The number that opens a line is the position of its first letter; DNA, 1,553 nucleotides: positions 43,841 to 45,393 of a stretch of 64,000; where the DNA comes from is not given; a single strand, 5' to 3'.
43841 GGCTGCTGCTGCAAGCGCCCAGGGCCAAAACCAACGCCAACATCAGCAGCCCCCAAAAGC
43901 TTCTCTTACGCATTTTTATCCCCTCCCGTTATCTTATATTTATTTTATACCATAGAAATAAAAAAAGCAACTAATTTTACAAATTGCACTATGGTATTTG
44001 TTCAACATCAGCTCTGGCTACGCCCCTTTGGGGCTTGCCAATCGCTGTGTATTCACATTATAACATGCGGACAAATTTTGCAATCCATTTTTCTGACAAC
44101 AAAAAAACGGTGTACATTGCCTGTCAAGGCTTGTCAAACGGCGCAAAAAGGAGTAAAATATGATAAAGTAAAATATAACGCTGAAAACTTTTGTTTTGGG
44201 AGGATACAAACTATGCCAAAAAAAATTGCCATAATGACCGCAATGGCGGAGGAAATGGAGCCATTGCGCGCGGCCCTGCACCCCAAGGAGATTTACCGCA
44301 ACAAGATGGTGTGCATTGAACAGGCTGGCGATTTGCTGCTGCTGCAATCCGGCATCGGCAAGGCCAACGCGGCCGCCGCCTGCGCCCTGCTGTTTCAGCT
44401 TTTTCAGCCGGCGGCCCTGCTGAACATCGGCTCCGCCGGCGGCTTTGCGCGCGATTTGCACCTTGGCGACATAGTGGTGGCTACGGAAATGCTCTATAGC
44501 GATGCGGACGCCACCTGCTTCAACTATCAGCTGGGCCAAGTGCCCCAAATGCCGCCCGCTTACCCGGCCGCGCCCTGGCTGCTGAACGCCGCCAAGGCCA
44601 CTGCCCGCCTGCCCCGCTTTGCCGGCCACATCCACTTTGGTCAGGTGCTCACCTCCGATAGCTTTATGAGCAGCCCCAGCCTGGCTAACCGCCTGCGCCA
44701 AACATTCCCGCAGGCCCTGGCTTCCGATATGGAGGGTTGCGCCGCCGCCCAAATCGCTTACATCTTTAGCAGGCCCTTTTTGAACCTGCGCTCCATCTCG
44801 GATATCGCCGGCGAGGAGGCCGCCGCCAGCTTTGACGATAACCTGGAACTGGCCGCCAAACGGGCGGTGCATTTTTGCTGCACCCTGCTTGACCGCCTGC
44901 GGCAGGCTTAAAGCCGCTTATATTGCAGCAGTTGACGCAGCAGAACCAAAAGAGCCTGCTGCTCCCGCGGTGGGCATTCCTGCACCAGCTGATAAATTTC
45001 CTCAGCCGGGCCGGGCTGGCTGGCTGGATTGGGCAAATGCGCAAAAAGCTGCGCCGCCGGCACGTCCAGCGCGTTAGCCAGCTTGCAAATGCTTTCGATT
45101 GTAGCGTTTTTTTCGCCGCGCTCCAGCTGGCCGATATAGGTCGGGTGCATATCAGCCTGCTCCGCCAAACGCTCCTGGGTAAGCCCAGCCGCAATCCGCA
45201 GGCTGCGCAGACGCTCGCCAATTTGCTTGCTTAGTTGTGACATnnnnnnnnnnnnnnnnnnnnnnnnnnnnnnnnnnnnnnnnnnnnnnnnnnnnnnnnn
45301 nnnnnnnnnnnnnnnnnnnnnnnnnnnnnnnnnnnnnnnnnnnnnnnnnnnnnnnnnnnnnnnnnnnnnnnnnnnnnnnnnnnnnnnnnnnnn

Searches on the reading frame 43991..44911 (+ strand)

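Call 5: search_protein_families(library=pfam, proteins=[window:43991-44911:+])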
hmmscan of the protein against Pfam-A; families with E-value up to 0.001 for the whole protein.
window:43991-44911:+ (306 aa): 1 family
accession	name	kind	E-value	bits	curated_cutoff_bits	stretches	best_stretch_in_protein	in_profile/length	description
PF01048.26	PNP_UDP_1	-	1.8e-41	142.5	25.1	1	78-300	1-232/233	Phosphorylase superfamily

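Call 6: search_protein_families(library=ncbifam, proteins=[window:43991-44911:+])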
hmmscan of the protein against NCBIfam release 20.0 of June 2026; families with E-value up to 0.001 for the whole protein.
window:43991-44911:+ (306 aa): 18 families
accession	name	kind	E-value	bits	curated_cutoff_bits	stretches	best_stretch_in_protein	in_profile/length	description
NF004079.0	PRK05584.1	equivalog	2e-54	184.5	169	1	78-303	2-230/232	5'-methylthioadenosine/adenosylhomocysteine nucleosidase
TIGR01704.1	MTA_SAH-Nsdase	equivalog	1e-47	162.6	73.8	1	78-302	1-228/229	5'-methylthioadenosine/S-adenosylhomocysteine nucleosidase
TIGR03664.1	fut_nucase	equivalog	1.8e-25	90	124.7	1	80-281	2-211/228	futalosine hydrolase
NF011286.0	PRK14697.1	equivalog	2.5e-24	86.1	260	1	114-298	43-218/233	bifunctional 5'-methylthioadenosine/S-adenosylhomocysteine nucleosidase/phosphatase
NF005213.0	PRK06698.1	equivalog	5.3e-23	81.5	768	1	114-298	43-218/459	bifunctional 5'-methylthioadenosine/S-adenosylhomocysteine nucleosidase/phosphatase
NF006087.0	PRK08236.1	equivalog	2.2e-16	60.2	213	1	77-275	5-192/219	futalosine hydrolase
NF005221.0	PRK06714.1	equivalog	2.6e-15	56.6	218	1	77-297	2-222/236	S-adenosylhomocysteine nucleosidase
NF005522.0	PRK07164.1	equivalog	2.2e-14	53.5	161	1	98-302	29-217/218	5'-methylthioadenosine/S-adenosylhomocysteine nucleosidase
TIGR03468.1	HpnG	hypoth_equivalog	4e-14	52.7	187.1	1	110-285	17-170/212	hopanoid-associated phosphorylase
NF004168.0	PRK05634.1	equivalog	4e-10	39.8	129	1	219-291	107-176/185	nucleosidase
NF004489.0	PRK05819.1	subfamily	4.5e-09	35.9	230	1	119-276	62-210/236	DeoD-type purine-nucleoside phosphorylase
NF005476.0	PRK07077.1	equivalog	2.6e-07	30.1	215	1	143-273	57-173/243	phosphorylase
TIGR00107.1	deoD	equivalog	5.6e-07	29.3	232.25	1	120-273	59-203/232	purine-nucleoside phosphorylase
NF033570.1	FIB_Spiroplas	equivalog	1e-05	24.4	200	1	117-258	43-181/512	cytoskeletal motor fibril protein Fib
TIGR01717.1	AMP-nucleosdse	equivalog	3.3e-05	22.9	364.7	1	111-272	260-422/478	AMP nucleosidase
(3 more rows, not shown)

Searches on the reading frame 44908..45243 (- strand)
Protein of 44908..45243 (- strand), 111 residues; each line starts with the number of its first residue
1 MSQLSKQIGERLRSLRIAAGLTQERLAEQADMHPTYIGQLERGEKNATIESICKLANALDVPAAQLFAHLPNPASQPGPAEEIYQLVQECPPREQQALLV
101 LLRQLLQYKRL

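Call 5: search_protein_families(library=pfam, proteins=[window:44908-45243:-])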
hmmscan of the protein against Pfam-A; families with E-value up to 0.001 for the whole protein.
window:44908-45243:- (111 aa): 5 families
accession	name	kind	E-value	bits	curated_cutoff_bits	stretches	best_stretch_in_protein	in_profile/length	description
PF01381.28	HTH_3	-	2.3e-15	56.8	23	1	12-64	1-53/55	Helix-turn-helix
PF13560.12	HTH_31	-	4.7e-14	52.9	27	1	7-65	1-60/64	Helix-turn-helix domain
PF12844.13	HTH_19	-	2.1e-09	37.6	30.2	1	9-67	1-59/64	Helix-turn-helix domain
PF13443.12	HTH_26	-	8.1e-05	23.2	22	1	11-69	1-60/63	Cro/C1-type HTH DNA-binding domain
PF13413.12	HTH_25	-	0.00065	19.9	24.6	0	11-44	1-34/62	Helix-turn-helix domain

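Call 6: search_protein_families(library=ncbifam, proteins=[window:44908-45243:-])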
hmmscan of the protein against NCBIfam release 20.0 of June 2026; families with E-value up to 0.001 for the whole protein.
window:44908-45243:- (111 aa): 14 families
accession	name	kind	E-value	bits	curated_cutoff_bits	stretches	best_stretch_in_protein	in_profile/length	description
NF006015.0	PRK08154.1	subfamily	5.2e-14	52.1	204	1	3-107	26-127/314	anaerobic benzoate catabolism transcriptional regulator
TIGR03070.1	couple_hipB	subfamily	1.6e-11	44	71.65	1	6-59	1-54/58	type II toxin-antitoxin system Y4mF family antitoxin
NF041951.1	phage_RstR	subfamily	3.7e-11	43.2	80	1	8-105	3-99/108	RstR family transcriptional repressor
NF047948.1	male_kill_WMK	equivalog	6.7e-10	38.9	300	1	5-105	160-258/300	WO male-killing family protein Wmk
NF041677.1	trans_regClgR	equivalog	2.3e-07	30.9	170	1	4-69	5-70/113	transcriptional regulator ClgR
NF050110.1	TransRegBldD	equivalog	9e-07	28.8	250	1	2-83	3-82/162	transcriptional regulator BldD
NF038139.1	Reg_Aceta_RamB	equivalog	7.5e-06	24.8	700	1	8-64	3-59/465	acetate metabolism transcriptional regulator RamB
NF007257.0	PRK09706.1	subfamily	2.5e-05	24.1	101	1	6-85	4-81/135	transcriptional repressor DicA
NF007408.0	PRK09943.1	equivalog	3.1e-05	23.6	211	1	1-69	1-69/185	HTH-type transcriptional regulator PuuR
NF010465.0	PRK13890.1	equivalog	5e-05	23.4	96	1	19-67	17-65/121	conjugal transfer protein TrbA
NF058600.1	TransRegSco1979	equivalog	7.3e-05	21.9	350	1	8-78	9-82/280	Sco1979 family transcriptional regulator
NF046032.1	TransRegSlrRBacil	equivalog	0.00029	20.9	250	1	8-67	2-62/149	HTH-type transcriptional regulator SlrR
NF052239.1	antitox_spr1629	equivalog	0.00033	19.9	335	1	8-64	3-59/377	spr1629 family repressor/antitoxin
TIGR00270.2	TIGR00270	equivalog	0.00059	19.7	110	1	7-61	75-129/159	multiprotein bridging factor aMBF1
